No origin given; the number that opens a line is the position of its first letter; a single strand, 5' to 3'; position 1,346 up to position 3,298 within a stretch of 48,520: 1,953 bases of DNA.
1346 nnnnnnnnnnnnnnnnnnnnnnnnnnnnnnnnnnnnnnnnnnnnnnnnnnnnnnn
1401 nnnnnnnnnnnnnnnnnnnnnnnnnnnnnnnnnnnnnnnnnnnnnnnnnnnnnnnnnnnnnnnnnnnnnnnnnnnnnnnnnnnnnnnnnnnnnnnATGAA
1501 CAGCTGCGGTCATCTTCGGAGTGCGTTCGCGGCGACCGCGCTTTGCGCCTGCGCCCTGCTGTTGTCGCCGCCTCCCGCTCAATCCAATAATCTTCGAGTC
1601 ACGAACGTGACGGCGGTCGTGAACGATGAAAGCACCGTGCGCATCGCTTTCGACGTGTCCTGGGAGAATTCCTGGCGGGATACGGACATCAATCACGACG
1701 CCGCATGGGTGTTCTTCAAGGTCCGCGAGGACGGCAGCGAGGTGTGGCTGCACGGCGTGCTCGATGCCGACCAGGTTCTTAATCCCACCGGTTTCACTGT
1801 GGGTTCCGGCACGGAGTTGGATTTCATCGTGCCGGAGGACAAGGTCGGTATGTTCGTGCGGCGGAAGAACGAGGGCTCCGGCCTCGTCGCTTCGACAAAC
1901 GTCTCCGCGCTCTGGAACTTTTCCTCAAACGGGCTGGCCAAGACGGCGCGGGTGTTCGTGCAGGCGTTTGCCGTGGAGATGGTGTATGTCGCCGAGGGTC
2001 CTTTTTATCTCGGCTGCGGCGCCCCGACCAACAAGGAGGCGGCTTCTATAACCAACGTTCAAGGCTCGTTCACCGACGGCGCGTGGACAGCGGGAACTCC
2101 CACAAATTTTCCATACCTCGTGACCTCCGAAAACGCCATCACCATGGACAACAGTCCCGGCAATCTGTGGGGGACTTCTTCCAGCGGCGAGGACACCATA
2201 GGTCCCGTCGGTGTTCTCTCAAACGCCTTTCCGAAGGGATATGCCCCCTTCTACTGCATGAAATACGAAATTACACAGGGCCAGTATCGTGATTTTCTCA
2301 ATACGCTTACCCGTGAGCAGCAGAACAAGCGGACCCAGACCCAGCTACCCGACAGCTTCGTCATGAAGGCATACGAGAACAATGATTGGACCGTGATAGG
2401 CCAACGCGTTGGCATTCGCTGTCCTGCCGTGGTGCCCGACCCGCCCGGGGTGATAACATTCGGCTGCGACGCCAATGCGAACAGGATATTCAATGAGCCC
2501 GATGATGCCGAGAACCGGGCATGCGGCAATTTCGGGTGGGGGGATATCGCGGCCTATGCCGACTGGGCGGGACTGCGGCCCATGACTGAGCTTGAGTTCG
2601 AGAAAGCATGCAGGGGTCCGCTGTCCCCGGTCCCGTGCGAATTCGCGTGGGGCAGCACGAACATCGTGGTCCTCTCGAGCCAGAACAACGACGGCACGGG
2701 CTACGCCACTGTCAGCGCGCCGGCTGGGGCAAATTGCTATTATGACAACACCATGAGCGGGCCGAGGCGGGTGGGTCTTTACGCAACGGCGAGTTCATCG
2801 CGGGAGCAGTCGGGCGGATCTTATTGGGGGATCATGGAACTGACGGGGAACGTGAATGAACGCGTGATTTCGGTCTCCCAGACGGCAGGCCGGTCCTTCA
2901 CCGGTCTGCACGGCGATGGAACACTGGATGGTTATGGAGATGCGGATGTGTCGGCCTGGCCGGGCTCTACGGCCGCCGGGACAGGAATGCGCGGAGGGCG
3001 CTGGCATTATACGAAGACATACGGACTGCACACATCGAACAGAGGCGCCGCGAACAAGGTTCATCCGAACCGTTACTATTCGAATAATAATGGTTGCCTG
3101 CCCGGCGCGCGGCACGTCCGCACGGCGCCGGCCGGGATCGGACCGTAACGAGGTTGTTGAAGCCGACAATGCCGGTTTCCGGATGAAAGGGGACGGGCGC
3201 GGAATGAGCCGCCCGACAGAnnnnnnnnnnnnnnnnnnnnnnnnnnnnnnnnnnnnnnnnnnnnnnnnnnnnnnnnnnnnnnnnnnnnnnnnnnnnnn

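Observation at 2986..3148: FGE-fold domains lack the catalytic Cys pair and there is no sulfatase gene in 48 kb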

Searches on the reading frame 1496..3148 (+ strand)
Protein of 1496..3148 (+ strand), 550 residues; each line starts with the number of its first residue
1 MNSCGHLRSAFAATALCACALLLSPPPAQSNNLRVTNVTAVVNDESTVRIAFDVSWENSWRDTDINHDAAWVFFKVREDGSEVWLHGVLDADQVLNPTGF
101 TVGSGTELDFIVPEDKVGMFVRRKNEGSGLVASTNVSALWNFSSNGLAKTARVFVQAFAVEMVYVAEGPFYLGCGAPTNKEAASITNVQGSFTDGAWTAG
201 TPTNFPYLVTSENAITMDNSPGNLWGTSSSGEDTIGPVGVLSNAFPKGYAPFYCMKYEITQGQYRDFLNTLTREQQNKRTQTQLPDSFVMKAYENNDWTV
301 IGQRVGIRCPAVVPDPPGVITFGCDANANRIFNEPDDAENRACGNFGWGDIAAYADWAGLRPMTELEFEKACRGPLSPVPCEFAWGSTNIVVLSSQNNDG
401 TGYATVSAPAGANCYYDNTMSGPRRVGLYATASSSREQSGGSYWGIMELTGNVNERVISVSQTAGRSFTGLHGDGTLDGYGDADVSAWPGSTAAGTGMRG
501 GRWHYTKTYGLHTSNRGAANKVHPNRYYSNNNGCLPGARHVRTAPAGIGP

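Call 5: search_protein_families(library=pfam, proteins=[window:1496-3148:+], max_evalue=0.1)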
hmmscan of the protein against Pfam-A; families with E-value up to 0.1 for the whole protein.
window:1496-3148:+ (550 aa): 1 family
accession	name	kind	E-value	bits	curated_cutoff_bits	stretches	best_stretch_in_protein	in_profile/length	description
PF03781.23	FGE-sulfatase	-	1.3e-10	41.8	23.3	1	250-517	35-237/255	Sulfatase-modifying factor enzyme 1-like domain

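Call 6: search_protein_families(library=ncbifam, proteins=[window:1496-3148:+], max_evalue=0.1)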
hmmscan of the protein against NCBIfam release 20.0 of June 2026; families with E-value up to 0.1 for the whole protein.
window:1496-3148:+ (550 aa): 1 family
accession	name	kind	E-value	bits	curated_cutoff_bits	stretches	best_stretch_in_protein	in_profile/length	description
TIGR04378.1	myo_inos_iolB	equivalog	0.067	12.7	205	0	401-425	209-233/247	5-deoxy-glucuronate isomerase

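Call 10: search_solved_structures(query=window:1496-3148:+, max_evalue=1, show_alignments=3)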
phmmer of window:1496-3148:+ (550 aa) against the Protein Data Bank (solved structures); distinct sequences matched with E-value up to 1: 17.
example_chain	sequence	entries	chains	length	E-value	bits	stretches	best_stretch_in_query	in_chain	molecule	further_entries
6muj_A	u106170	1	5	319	0.00022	23.3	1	341-387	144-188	Formylglycine-generating enzyme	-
2q17_A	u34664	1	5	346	0.00027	23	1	341-387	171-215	formylglycine generating enzyme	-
6s07_A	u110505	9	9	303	0.00035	22.6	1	335-387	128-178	Formylglycine-generating enzyme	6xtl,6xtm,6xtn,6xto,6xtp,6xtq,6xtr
5nxl_A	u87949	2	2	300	0.00039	22.5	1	335-387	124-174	Non-specific serine/threonine protein kinase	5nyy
2aft_X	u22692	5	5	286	0.00049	22.2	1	252-386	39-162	Sulfatase modifying factor 1 | Sulfatase-modifying factor 1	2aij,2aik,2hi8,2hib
2afy_X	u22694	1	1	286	0.00049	22.2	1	252-386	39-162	Sulfatase modifying factor 1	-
2aii_X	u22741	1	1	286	0.00049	22.2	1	252-386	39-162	Sulfatase modifying factor 1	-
1y1e_X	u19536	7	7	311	0.00074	21.6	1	252-386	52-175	C-alpha-formyglycine-generating enzyme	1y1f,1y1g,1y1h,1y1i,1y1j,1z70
31dc_A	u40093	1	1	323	0.00077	21.5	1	252-386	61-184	Formylglycine-generating enzyme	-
5ssy_A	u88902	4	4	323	0.00077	21.5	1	252-386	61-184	Formylglycine-generating enzyme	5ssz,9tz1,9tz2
5ssx_A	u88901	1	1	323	0.0016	20.4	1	252-386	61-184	Formylglycine-generating enzyme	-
8aru_A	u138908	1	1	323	0.003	19.5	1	331-386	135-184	Formylglycine-generating enzyme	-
4x8b_A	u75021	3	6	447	0.012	17.5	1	341-415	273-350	Sulfoxide synthase EgtB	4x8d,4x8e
9piv_L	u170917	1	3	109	0.048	15.6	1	177-258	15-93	9-71 light chain Fv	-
9q7c_C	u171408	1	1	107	0.21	13.4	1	187-258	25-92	RP.092 Light Chain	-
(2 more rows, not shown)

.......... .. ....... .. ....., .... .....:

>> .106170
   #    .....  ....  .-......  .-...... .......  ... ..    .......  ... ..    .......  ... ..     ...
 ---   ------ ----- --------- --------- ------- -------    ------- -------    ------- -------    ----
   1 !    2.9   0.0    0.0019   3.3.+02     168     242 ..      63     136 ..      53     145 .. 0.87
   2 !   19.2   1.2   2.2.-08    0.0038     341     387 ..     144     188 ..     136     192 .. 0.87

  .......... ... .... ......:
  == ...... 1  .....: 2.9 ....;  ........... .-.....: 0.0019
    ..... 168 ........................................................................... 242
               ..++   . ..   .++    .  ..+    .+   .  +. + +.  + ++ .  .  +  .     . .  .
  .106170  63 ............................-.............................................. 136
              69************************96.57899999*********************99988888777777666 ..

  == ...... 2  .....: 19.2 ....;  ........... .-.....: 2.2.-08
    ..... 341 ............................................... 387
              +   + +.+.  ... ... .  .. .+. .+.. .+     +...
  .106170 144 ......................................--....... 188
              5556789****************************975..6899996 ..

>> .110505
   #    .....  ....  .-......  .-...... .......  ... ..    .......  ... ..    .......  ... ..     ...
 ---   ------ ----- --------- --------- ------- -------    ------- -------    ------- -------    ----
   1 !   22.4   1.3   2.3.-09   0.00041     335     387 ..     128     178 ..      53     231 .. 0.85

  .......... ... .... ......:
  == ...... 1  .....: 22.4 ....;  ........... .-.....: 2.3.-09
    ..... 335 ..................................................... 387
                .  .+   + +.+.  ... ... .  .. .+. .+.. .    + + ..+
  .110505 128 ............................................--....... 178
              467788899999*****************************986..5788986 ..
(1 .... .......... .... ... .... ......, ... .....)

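Call 12: find_homologous_proteins(query=window:1496-3148:+, max_evalue=0.00001)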
Query window:1496-3148:+ (550 aa): 5878 proteins with E <= 0.00001 among 8000 candidates; the best 120 are listed.
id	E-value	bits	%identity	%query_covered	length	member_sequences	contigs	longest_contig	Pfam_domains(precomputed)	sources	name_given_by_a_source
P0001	0.0e+0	1289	100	100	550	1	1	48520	PF03781.23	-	-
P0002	4.6e-279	945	77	95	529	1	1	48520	PF03781.23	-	-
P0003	3.0e-198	678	58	98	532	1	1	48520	PF03781.23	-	-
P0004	4.9e-193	661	56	99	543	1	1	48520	PF03781.23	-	-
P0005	1.0e-162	561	53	97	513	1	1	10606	PF03781.23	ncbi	-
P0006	9.3e-155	535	52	95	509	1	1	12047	PF03781.23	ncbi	-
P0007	6.5e-148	512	51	91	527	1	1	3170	PF03781.23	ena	-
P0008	1.0e-147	511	50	95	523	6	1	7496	PF03781.23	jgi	jgi:formylglycine-generating enzyme required for sulfatase activity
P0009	2.0e-142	494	48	95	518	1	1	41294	PF03781.23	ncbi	-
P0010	1.7e-141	491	50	95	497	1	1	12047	PF03781.23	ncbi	-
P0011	1.9e-141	491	49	97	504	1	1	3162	PF03781.23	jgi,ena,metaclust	metaclust:\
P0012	2.0e-141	491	48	98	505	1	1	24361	PF03781.23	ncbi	-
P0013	3.8e-141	490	49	95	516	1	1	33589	PF03781.23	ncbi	-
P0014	2.3e-139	484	46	98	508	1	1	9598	PF03781.23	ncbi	-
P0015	2.0e-138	481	46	99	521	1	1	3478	PF03781.23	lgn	-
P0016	4.5e-138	480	48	96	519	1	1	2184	PF03781.23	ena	-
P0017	2.0e-136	474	47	97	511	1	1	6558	PF03781.23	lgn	-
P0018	1.3e-135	472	48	95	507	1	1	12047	PF03781.23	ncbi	-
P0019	3.1e-135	470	47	97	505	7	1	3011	PF03781.23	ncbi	-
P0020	2.6e-134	467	46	99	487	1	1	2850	PF03781.23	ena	-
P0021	2.7e-132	461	47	96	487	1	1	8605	PF03781.23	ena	-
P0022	1.1e-131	459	46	98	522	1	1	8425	PF03781.23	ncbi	-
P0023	2.9e-130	454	48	97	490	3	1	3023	PF03781.23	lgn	-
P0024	4.9e-130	453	46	95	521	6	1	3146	PF03781.23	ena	-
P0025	4.5e-129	450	44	99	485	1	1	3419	PF03781.23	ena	-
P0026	4.9e-129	450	46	95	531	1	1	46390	PF03781.23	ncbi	-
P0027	2.7e-128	447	48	96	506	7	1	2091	PF03781.23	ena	-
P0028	1.7e-127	445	47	93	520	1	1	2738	PF03781.23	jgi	jgi:formylglycine-generating enzyme required for sulfatase activity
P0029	3.3e-127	444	44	97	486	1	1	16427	PF03781.23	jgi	-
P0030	1.1e-126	442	46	96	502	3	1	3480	PF03781.23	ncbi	-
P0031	1.3e-126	442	47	94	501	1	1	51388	PF03781.23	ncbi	-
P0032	1.7e-126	441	45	98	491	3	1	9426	PF03781.23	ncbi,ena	-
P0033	3.5e-125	437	44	99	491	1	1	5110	PF03781.23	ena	-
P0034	6.7e-125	436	46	98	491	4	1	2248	PF03781.23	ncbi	-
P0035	7.3e-123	429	46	88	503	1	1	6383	PF03781.23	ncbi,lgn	-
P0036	2.5e-122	428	46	98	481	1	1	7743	PF03781.23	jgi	jgi:formylglycine-generating enzyme required for sulfatase activity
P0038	2.1e-121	425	44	99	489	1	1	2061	PF03781.23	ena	-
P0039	5.2e-121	423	47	88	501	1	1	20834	PF03781.23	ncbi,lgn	-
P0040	5.4e-121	423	44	100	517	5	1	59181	PF03781.23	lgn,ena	-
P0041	1.7e-120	422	37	93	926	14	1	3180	PF03781.23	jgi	jgi:hypothetical protein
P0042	1.8e-120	421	46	94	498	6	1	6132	PF03781.23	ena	-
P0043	4.9e-120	420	47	93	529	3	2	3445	PF03781.23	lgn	-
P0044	8.3e-120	419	45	94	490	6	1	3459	PF03781.23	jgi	jgi:formylglycine-generating enzyme required for sulfatase activity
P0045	3.3e-119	417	44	99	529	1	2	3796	PF03781.23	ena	-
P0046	8.4e-119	416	46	94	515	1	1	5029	PF03781.23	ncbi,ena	-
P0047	1.3e-118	415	44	95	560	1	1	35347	PF03781.23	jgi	jgi:formylglycine-generating enzyme required for sulfatase activity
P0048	3.6e-118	414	45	94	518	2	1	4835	PF03781.23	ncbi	-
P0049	4.2e-118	414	42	96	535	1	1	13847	PF03781.23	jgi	jgi:formylglycine-generating enzyme required for sulfatase activity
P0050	3.2e-117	411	44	96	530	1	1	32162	PF03781.23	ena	-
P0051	3.8e-117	411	44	96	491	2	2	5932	PF03781.23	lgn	-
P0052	4.8e-117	410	44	87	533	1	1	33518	PF03781.23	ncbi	ncbi:MAG: hypothetical protein ABH836_02360 [Candidatus Omnitrophota bacterium]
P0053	6.8e-117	410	46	93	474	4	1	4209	PF03781.23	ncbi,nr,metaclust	ncbi:MAG: hypothetical protein A3K19_05205 [Lentisphaerae bacterium RIFOXYB12_FULL_65_16]|nr:MAG: hy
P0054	1.7e-116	408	44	95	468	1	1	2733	PF03781.23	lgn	-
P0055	2.1e-116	408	43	97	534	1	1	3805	PF03781.23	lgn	-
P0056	5.4e-116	407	43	97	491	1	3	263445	PF03781.23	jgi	jgi:formylglycine-generating enzyme required for sulfatase activity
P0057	5.7e-116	407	46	97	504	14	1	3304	PF03781.23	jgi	jgi:formylglycine-generating enzyme required for sulfatase activity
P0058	8.4e-116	406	42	96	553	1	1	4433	PF03781.23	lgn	-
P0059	9.3e-116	406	43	96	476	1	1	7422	PF03781.23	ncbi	ncbi:MAG: SUMF1/EgtB/PvdO family nonheme iron enzyme [Kiritimatiellia bacterium]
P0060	3.5e-115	404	43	97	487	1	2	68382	PF03781.23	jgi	jgi:formylglycine-generating enzyme required for sulfatase activity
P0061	5.0e-115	404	43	97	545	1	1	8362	PF03781.23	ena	-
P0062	7.7e-115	403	46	94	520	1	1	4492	PF03781.23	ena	-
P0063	8.2e-115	403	45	94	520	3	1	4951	PF03781.23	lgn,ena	-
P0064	1.4e-114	402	45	99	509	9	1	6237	PF03781.23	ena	-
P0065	1.9e-114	402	45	95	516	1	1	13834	PF03781.23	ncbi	-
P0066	2.0e-114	402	44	94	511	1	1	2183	PF03781.23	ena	-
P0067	2.3e-114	401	43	97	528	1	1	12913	PF03781.23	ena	-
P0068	3.1e-114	401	44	94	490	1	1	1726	PF03781.23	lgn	-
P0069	3.5e-114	401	44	94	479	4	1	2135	PF03781.23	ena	-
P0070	7.9e-114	400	43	97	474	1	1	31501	PF03781.23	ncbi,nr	ncbi:MAG: SUMF1/EgtB/PvdO family nonheme iron enzyme [Elusimicrobia bacterium]|nr:SUMF1/EgtB/PvdO fa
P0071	8.3e-114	399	43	88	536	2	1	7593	PF03781.23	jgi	jgi:formylglycine-generating enzyme required for sulfatase activity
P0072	2.0e-113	398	43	99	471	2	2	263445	PF03781.23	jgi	jgi:formylglycine-generating enzyme required for sulfatase activity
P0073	9.4e-113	396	42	95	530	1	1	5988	PF03781.23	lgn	-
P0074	1.0e-112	396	45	95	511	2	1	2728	PF03781.23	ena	-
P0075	2.0e-112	395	46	96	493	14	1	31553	PF03781.23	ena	-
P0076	2.3e-112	395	44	90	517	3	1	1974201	PF03781.23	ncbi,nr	ncbi:formylglycine-generating enzyme family protein [Candidatus Velamenicoccus archaeovorus]|nr:SUMF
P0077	4.9e-112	394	42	96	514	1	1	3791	PF03781.23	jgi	-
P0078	6.4e-112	393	43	96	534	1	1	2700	PF03781.23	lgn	-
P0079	6.5e-112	393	42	99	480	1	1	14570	PF03781.23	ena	-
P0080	7.6e-112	393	42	96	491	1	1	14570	PF03781.23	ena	-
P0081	1.4e-111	392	42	96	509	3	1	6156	PF03781.23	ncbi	-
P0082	2.7e-111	391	44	97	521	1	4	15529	PF03781.23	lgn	-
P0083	3.0e-111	391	42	96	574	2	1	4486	PF03781.23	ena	-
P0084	4.2e-111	391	44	97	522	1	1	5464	PF03781.23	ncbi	-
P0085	6.1e-111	390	42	99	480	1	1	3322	PF03781.23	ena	-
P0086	9.5e-111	389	42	95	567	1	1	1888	PF03781.23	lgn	-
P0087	1.6e-110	389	43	97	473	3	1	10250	PF03781.23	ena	-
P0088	1.7e-110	389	41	98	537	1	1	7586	PF03781.23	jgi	jgi:formylglycine-generating enzyme required for sulfatase activity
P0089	2.2e-110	388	43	98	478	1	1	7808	PF03781.23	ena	-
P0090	2.3e-110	388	45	86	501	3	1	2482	PF03781.23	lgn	-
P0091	5.7e-110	387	42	98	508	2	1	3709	PF03781.23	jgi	-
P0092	7.2e-110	386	44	95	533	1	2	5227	PF03781.23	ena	-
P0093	1.1e-109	386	42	99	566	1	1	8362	PF03781.23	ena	-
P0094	1.8e-109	385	41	99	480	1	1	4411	PF03781.23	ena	-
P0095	3.6e-109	384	41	97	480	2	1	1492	PF03781.23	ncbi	-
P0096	1.0e-108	383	44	89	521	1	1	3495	PF03781.23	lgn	-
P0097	3.3e-108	381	41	99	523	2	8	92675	PF03781.23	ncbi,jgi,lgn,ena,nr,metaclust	ncbi:MAG: hypothetical protein AUJ89_04455 [Candidatus Omnitrophica bacterium CG1_02_43_210]|nr:MAG:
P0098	3.4e-108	381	43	89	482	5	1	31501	PF03781.23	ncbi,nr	ncbi:MAG: SUMF1/EgtB/PvdO family nonheme iron enzyme [Elusimicrobia bacterium]|nr:SUMF1/EgtB/PvdO fa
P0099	6.4e-108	380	45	84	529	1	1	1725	PF03781.23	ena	-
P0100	7.0e-108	380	42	87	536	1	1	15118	PF03781.23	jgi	-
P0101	7.1e-108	380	45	90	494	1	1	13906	PF03781.23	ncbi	-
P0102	9.0e-108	380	42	95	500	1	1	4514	PF03781.23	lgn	-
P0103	1.5e-107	379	41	99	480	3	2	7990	PF03781.23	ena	-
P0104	1.6e-107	379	41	95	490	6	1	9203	PF03781.23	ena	-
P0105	2.1e-107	378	42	95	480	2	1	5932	PF03781.23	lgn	-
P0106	3.3e-107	378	42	95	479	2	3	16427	PF03781.23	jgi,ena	-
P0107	3.8e-107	378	41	97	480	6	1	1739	PF03781.23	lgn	-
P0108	6.8e-107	377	44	92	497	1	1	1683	PF03781.23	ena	-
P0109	6.9e-107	377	45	89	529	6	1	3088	PF03781.23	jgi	-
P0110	1.0e-106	376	44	97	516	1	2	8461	PF03781.23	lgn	-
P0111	1.3e-106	376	42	94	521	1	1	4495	PF03781.23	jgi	-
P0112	1.4e-106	376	41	95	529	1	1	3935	PF03781.23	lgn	-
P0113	2.0e-106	375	42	93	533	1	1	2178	PF03781.23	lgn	-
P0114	2.6e-106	375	42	96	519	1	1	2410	PF03781.23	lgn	-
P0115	5.5e-106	374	42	94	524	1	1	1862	PF03781.23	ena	-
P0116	7.3e-106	373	41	96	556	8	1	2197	PF03781.23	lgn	-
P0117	1.0e-105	373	41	99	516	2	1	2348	PF03781.23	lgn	-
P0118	1.1e-105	373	44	94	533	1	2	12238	PF03781.23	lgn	-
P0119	2.4e-105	372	43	97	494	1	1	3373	PF03781.23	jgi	-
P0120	2.8e-105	371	45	88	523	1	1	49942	PF03781.23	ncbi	-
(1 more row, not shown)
